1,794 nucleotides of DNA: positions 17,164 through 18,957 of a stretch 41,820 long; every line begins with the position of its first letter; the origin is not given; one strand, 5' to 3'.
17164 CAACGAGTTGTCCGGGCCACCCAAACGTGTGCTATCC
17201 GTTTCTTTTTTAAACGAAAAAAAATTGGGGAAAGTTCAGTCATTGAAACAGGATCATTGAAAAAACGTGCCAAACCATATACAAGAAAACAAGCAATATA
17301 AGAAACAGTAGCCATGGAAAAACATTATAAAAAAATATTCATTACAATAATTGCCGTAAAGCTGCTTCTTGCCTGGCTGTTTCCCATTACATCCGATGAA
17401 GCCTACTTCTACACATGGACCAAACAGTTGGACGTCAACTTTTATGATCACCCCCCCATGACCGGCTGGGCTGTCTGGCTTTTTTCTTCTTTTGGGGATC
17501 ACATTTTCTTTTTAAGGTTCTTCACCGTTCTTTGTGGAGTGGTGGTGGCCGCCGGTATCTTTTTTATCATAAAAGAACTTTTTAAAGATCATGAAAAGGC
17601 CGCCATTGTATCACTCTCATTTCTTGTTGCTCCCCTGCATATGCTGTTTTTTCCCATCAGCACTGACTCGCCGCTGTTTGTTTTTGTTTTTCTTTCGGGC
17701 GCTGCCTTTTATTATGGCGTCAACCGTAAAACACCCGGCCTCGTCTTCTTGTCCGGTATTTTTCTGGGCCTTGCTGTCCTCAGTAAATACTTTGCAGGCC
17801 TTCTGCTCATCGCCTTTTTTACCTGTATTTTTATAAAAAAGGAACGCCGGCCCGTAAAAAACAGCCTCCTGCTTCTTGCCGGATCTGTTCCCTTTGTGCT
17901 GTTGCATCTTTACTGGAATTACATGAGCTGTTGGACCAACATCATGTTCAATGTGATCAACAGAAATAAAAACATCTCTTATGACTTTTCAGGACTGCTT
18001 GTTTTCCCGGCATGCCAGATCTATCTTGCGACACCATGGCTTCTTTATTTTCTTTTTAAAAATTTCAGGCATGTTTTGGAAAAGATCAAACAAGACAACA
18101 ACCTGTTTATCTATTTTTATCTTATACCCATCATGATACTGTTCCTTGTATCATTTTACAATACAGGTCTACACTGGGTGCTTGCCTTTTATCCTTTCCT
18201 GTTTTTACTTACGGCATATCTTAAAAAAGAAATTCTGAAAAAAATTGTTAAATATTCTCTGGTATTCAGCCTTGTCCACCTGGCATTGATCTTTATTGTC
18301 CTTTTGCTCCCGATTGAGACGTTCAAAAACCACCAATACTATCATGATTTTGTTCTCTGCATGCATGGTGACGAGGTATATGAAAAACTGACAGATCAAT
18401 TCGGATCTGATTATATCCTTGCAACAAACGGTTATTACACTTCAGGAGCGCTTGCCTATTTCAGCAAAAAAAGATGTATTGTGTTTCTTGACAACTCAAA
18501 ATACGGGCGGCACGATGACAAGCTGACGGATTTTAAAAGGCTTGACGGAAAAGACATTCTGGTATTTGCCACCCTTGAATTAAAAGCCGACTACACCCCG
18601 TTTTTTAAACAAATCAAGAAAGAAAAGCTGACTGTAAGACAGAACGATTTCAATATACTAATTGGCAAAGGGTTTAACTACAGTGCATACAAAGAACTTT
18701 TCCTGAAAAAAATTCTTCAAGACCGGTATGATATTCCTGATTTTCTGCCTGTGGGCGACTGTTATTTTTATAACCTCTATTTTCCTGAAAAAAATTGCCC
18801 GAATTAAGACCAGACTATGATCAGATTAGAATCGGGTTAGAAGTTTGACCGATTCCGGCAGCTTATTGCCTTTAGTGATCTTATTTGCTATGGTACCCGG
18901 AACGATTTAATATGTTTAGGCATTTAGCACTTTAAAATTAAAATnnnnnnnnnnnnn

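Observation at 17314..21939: DPA-like polyprenyl-phosphate-arabinofuranose donor pathway coupled to GT-C transferases outside the Corynebacteriales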

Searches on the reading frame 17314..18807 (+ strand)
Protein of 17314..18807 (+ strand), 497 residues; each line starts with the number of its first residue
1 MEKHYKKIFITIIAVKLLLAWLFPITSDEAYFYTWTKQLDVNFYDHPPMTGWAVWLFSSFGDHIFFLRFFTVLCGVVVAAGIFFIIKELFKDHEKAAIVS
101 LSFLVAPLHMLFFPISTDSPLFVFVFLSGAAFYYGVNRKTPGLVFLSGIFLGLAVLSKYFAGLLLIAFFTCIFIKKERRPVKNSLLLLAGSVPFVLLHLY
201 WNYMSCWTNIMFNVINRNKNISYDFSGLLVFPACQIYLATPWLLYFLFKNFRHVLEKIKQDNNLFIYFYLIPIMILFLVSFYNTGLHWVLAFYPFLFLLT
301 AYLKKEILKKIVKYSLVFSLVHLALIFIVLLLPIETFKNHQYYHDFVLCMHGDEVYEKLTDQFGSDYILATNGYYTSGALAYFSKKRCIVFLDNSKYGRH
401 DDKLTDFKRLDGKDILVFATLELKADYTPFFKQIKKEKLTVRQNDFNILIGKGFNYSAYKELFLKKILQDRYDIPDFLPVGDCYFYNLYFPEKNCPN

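Call 3: search_protein_families(library=pfam, proteins=[window:17314-18807:+])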
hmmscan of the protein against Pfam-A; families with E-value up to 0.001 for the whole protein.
window:17314-18807:+ (497 aa): 2 families
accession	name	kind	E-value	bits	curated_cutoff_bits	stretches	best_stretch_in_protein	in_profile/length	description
PF13231.12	PMT_2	-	3.1e-21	76.7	26.1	1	45-201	1-160/160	Dolichyl-phosphate-mannose-protein mannosyltransferase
PF02366.24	PMT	-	6.1e-07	29.7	22.7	1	57-177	74-201/245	Dolichyl-phosphate-mannose-protein mannosyltransferase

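Call 4: search_protein_families(library=ncbifam, proteins=[window:17314-18807:+])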
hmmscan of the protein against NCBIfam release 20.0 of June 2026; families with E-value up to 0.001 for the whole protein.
window:17314-18807:+ (497 aa): 1 family
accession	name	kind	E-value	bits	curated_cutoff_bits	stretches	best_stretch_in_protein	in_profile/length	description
NF047440.1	LA3751_2_3_fam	subfamily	2.9e-06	26.4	200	1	68-395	101-438/460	LA_3751/LA_3752 family putative glycosyltransferase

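Call 30: search_solved_structures(query=window:17314-18807:+, max_evalue=1)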
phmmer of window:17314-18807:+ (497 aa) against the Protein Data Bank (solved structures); distinct sequences matched with E-value up to 1: 0.

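Call 40: find_homologous_proteins(query=window:17314-18807:+)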
Query window:17314-18807:+ (497 aa): 315 proteins with E <= 0.001 among 8000 candidates; the best 120 are listed.
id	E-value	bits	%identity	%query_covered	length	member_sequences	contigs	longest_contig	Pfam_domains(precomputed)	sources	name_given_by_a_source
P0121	0.0e+0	1125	100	100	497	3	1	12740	PF02366.25,PF13231.13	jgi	-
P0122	3.4e-281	952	83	100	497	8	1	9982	PF13231.13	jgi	-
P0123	8.4e-271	917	91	89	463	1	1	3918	PF13231.13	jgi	-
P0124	6.0e-251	852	74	100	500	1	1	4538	PF13231.13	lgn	-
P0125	3.7e-248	843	74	100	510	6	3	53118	PF13231.13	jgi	-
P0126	1.8e-193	662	58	99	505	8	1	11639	PF13231.13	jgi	-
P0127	8.7e-183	627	54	100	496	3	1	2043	PF13231.13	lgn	-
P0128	3.3e-182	625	56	99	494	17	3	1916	PF02366.25,PF13231.13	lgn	-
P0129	4.7e-182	625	55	99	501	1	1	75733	PF13231.13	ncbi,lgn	-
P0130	2.8e-181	622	54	99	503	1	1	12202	PF13231.13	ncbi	-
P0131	2.5e-179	616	53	99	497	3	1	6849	PF02366.25,PF13231.13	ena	-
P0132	2.7e-176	605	53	99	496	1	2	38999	PF13231.13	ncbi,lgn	-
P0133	1.3e-175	603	53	100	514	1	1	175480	PF09594.17,PF02366.25,PF13231.13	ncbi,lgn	-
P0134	6.7e-174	598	52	99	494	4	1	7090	PF13231.13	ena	-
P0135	9.2e-174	597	52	99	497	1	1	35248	PF02366.25,PF13231.13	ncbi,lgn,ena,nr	ncbi:MAG: glycosyltransferase family 39 protein [Desulfobacterales bacterium]|nr:glycosyltransferase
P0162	2.8e-167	576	49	100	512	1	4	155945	PF13231.13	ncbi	-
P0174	7.4e-166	571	52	99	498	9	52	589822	PF13231.13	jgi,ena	jgi:4-amino-4-deoxy-L-arabinose transferase-like glycosyltransferase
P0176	1.3e-165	570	52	99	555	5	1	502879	PF02366.25,PF13231.13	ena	-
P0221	7.7e-108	380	39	99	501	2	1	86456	PF13231.13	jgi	jgi:4-amino-4-deoxy-L-arabinose transferase-like glycosyltransferase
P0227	3.6e-107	377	38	100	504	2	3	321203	PF02366.25,PF13231.13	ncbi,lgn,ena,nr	ncbi:MAG TPA: glycosyltransferase family 39 protein [Gallionellaceae bacterium]|nr:glycosyltransfera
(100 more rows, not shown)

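Call 41: find_encoding_contigs(protein=P0227, flank=8000, max_places=1)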
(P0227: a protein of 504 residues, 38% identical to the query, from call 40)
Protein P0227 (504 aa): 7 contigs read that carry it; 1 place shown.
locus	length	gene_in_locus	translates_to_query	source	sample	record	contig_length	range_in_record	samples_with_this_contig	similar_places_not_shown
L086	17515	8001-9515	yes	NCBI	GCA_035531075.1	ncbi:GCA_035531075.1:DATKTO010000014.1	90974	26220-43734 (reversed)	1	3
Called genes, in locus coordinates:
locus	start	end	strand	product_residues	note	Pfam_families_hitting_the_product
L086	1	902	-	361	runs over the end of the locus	PF13353:Fer4_12 (weak), PF04055:Radical_SAM, PF26408:DUF8106 (faint)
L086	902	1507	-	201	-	PF01871:AMMECR1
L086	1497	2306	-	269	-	PF01875:Memo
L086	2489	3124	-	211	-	PF00156:Pribosyltran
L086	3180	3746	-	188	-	PF00156:Pribosyltran, PF14681:UPRTase (weak)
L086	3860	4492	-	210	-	PF00574:CLP_protease, PF25145:NfeD1b_N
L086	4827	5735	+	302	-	PF03706:LPG_synthase_TM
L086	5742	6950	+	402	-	PF01075:Glyco_transf_9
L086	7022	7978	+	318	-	PF25145:NfeD1b_N (faint), PF01343:Peptidase_S49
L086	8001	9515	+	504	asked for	PF02366:PMT (weak), PF13231:PMT_2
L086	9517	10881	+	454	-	PF01565:FAD_binding_4, PF04030:ALO (weak)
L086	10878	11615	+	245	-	PF00106:adh_short, PF08659:KR, PF13561:adh_short_C2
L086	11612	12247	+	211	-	PF12710:HAD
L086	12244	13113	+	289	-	PF01040:UbiA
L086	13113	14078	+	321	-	PF03706:LPG_synthase_TM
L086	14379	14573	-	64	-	-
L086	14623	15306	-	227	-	PF13505:OMP_b-brl, PF01389:OmpA_membrane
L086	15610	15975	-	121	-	PF11154:DUF2934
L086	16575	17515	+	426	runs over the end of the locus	-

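Call 42: find_encoding_contigs(protein=P0221, flank=8000, max_places=1)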
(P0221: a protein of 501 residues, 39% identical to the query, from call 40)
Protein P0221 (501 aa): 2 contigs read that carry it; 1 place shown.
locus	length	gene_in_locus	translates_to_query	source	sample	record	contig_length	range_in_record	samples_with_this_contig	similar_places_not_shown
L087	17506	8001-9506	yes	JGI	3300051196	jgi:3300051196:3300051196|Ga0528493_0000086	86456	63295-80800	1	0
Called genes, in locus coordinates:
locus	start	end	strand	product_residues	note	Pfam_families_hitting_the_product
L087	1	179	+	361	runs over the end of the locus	PF00150:Cellulase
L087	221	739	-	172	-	PF25087:GMPPB_C (faint), PF00132:Hexapep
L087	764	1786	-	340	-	-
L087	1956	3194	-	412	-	PF01943:Polysacc_synt, PF13440:Polysacc_synt_3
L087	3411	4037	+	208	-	-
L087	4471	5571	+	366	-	PF00483:NTP_transferase, PF12804:NTP_transf_3 (weak), PF25084:LbH_EIF2B (weak), PF25087:GMPPB_C (weak), PF00132:Hexapep (weak)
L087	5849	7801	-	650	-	PF03979:Sigma70_r1_1, PF00140:Sigma70_r1_2, PF04546:Sigma70_ner, PF04542:Sigma70_r2, PF04539:Sigma70_r3, PF04545:Sigma70_r4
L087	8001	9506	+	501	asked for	PF13231:PMT_2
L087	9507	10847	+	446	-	PF01565:FAD_binding_4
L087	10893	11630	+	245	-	PF00106:adh_short, PF08659:KR, PF13561:adh_short_C2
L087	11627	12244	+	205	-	PF00702:Hydrolase (weak), PF12710:HAD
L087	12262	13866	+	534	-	-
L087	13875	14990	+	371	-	-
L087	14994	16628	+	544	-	-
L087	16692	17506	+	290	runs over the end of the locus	PF01040:UbiA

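Call 43: find_encoding_contigs(protein=P0174, flank=8000, max_places=1)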
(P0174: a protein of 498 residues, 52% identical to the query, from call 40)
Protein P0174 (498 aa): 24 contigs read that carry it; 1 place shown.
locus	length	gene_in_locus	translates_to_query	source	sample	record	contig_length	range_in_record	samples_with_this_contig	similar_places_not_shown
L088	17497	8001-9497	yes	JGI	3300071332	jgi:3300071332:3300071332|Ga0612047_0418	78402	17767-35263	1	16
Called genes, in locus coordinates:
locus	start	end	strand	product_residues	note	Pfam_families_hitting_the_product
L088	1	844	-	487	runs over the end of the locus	PF00294:PfkB, PF08543:Phos_pyr_kin, PF01467:CTP_transf_like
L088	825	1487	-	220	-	PF13580:SIS_2, PF01380:SIS (faint)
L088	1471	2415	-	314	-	PF21570:ArgZ-like_C_2nd (weak)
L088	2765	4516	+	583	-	PF00664:ABC_membrane, PF00005:ABC_tran, PF02463:SMC_N (weak)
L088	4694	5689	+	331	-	PF01569:PAP2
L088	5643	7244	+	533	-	PF02366:PMT, PF13231:PMT_2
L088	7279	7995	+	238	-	PF00535:Glycos_transf_2, PF10111:Glyco_tranf_2_2 (weak), PF13641:Glyco_tranf_2_3 (weak)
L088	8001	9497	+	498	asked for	PF13231:PMT_2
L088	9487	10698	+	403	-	PF01569:PAP2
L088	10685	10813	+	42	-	-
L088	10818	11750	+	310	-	PF03279:Lip_A_acyltrans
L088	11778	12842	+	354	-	PF01075:Glyco_transf_9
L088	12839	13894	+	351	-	PF01075:Glyco_transf_9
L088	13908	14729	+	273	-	PF00535:Glycos_transf_2, PF10111:Glyco_tranf_2_2 (weak), PF13641:Glyco_tranf_2_3, PF02709:Glyco_transf_7C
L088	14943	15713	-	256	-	PF00535:Glycos_transf_2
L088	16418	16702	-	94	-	PF07578:LAB_N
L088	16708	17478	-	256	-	PF13641:Glyco_tranf_2_3 (weak), PF00535:Glycos_transf_2, PF10111:Glyco_tranf_2_2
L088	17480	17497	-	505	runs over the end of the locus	PF13231:PMT_2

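Call 55: search_protein_families(library=pfam, proteins=[L086:13113-14078:+, L087:12262-13866:+, L087:13875-14990:+, L087:14994-16628:+], max_evalue=0.01)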
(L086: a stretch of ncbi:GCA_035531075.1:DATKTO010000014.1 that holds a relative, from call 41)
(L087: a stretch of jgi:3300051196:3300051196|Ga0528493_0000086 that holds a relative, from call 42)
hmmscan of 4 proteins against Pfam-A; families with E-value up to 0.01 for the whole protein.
L086:13113-14078:+ (321 aa): 1 family
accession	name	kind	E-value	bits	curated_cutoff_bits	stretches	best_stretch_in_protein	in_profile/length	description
PF03706.18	LPG_synthase_TM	-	9.4e-46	157.1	33.4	1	22-308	5-302/302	Lysylphosphatidylglycerol synthase TM region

L087:12262-13866:+ (534 aa): 0 families

L087:13875-14990:+ (371 aa): 0 families

L087:14994-16628:+ (544 aa): 0 families

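Call 63: predict_structure(alignment_id=A2)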
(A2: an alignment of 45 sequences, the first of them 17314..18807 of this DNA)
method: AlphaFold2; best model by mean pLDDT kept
length: 497 residues; sequences in the alignment: 45
mean_pLDDT: 90.0   pTM: 0.88
mean pLDDT of the five models: 90.0, 89.9, 88.2, 88.1, 87.6
residues with pLDDT >= 90: 316; 70-90: 162; 50-70: 18; < 50: 1
segments of 3 or more residues with pLDDT < 50: none
pLDDT, mean of each block of 10 residues (from residue 1): 86 94 89 78 73 87 91 95 96 96 90 83 95 92 96 87 88 77 93 91 86 77 81 84 93 94 93 90 74 94 96 94 92 94 93 96 95 92 93 86 92 97 94 97 96 98 94 88 91 74
secondary structure, 60 per line:
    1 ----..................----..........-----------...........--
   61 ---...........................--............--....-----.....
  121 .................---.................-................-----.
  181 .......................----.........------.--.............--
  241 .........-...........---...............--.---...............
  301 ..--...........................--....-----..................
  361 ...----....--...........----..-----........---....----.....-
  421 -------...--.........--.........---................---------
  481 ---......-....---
elements in order: H5-22 H27-36 H48-58 H64-90 H93-104 H107-110 H116-137 H141-157 H159-174 H180-203 H208-216 H226-238 H241-249 H251-261 H265-279 H286-302 H305-331 H334-337 H343-363 E368-371 H374-384 H396-403 H407-410 E415-419 E433-441 E444-452 H456-471 H484-489 H491-494

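Call 65: find_homologous_proteins(query=P0227)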
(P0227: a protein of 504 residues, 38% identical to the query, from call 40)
Query P0227 (504 aa): 2755 proteins with E <= 0.001 among 8000 candidates; the best 120 are listed.
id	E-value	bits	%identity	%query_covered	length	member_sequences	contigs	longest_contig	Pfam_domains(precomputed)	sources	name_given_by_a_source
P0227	0.0e+0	1142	100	100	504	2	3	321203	PF02366.25,PF13231.13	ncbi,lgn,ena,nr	ncbi:MAG TPA: glycosyltransferase family 39 protein [Gallionellaceae bacterium]|nr:glycosyltransfera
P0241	0.0e+0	1017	88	100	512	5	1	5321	PF13231.13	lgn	-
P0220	1.8e-286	969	84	98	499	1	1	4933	PF02366.25,PF13231.13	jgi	jgi:hypothetical protein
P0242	1.7e-281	953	81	100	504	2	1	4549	PF02366.25,PF13231.13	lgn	-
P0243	1.4e-277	940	80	100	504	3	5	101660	PF02366.25,PF13231.13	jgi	jgi:uncharacterized membrane protein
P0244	2.1e-277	939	81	100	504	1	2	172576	PF02366.25,PF13231.13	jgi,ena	jgi:hypothetical protein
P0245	1.1e-276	937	80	99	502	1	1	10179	PF13231.13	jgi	jgi:4-amino-4-deoxy-L-arabinose transferase-like glycosyltransferase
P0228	4.8e-276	935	79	100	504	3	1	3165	PF13231.13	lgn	-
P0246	9.8e-276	934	79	100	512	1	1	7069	PF02366.25,PF13231.13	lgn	-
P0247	1.1e-275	934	80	100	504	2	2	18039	PF02366.25,PF13231.13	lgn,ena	-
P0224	6.0e-275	931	79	100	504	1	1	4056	PF02366.25,PF13231.13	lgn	-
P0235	1.2e-273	927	80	100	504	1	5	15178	PF02366.25,PF13231.13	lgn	-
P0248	4.7e-273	925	80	99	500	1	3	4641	PF02366.25,PF13231.13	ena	-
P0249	6.0e-273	925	78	100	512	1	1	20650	PF02366.25,PF13231.13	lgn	-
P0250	1.4e-272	923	80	95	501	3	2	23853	PF13231.13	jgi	jgi:4-amino-4-deoxy-L-arabinose transferase-like glycosyltransferase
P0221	9.8e-214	729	64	99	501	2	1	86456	PF13231.13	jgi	jgi:4-amino-4-deoxy-L-arabinose transferase-like glycosyltransferase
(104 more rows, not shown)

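Call 66: fold_search(model_id=the predicted structure, library=pdb)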
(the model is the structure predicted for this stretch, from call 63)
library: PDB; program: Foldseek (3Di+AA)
matches with E <= 10: 129; with E <= 0.001: 2
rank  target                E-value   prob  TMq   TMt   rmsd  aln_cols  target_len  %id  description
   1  5ezm                  3.7e-06  1.00  0.61  0.57   7.2       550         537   12  Crystal Structure of ArnT from Cupriavidus metallidurans in the apo state (released 2016-02-17)
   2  5f15                  5.8e-06  1.00  0.58  0.54   9.5       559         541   12  Crystal Structure of ArnT from Cupriavidus metallidurans bound to Undecaprenyl phosphate (released 2016-02-17)
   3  3rce_A                1.7e-03  1.00  0.46  0.36   9.9       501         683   14  Bacterial oligosaccharyltransferase PglB (released 2011-06-15)
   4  6gxc_A                2.4e-03  1.00  0.48  0.36   8.9       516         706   12  Bacterial oligosaccharyltransferase PglB in complex with an inhibitory peptide and a reactive lipid-linked oligosaccha (released 2018-11-14)
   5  9n9j_I                2.9e-03  1.00  0.44  0.34  10.5       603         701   11  Structure of a GRP94 folding intermediate engaged with a CCDC134- and FKBP11-bound secretory translocon (released 2025-11-19)
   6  9e61_A                5.0e-03  1.00  0.31  0.23   5.8       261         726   15  Cryo-EM structure of Saccharomyces cerevisiae Pmt4 apo form (released 2025-10-15)
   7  5gmy_A                5.0e-03  1.00  0.36  0.24  13.5       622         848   11  Crystal structure of the Archaeoglobus fulgidus oligosaccharyltransferase (O29867_ARCFU) tethered with an acceptor pep (released 2017-02-01)
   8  9e6i_B                5.4e-03  1.00  0.31  0.23   5.8       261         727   15  Cryo-EM structure of Saccharomyces cerevisiae Pmt4-Ccw5 complex (released 2025-10-15)
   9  9e61_B                5.6e-03  1.00  0.31  0.23   5.8       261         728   15  Cryo-EM structure of Saccharomyces cerevisiae Pmt4 apo form (released 2025-10-15)
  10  7e9s_A                5.6e-03  1.00  0.36  0.24  11.1       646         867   11  Archaeal oligosaccharyltransferase AglB from Archaeoglobus fulgidus in complex with an inhibitory peptide and a dolich (released 2021-09-08)
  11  5ogl_A                5.9e-03  1.00  0.49  0.36   9.2       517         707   12  Structure of bacterial oligosaccharyltransferase PglB in complex with an acceptor peptide and an lipid-linked oligosac (released 2017-10-25)
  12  6p25_A                6.1e-03  1.00  0.34  0.24   4.9       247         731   19  Structure of S. cerevisiae protein O-mannosyltransferase Pmt1-Pmt2 complex bound to the sugar donor and a peptide acce (released 2019-07-10)
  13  9i5l_A                7.0e-03  1.00  0.31  0.23   5.5       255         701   18  Structure of the Chaetomium thermophilum Pmt4 homodimer (C1 symmetry) (released 2025-12-24)
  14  9i5k_A                7.9e-03  1.00  0.31  0.31   5.6       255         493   17  Structure of the Chaetomium thermophilum Pmt4 homodimer (C2 symmetry) (released 2025-12-24)
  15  6ezn_F                7.9e-03  1.00  0.49  0.39  10.7       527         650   12  Cryo-EM structure of the yeast oligosaccharyltransferase (OST) complex (released 2018-01-17)
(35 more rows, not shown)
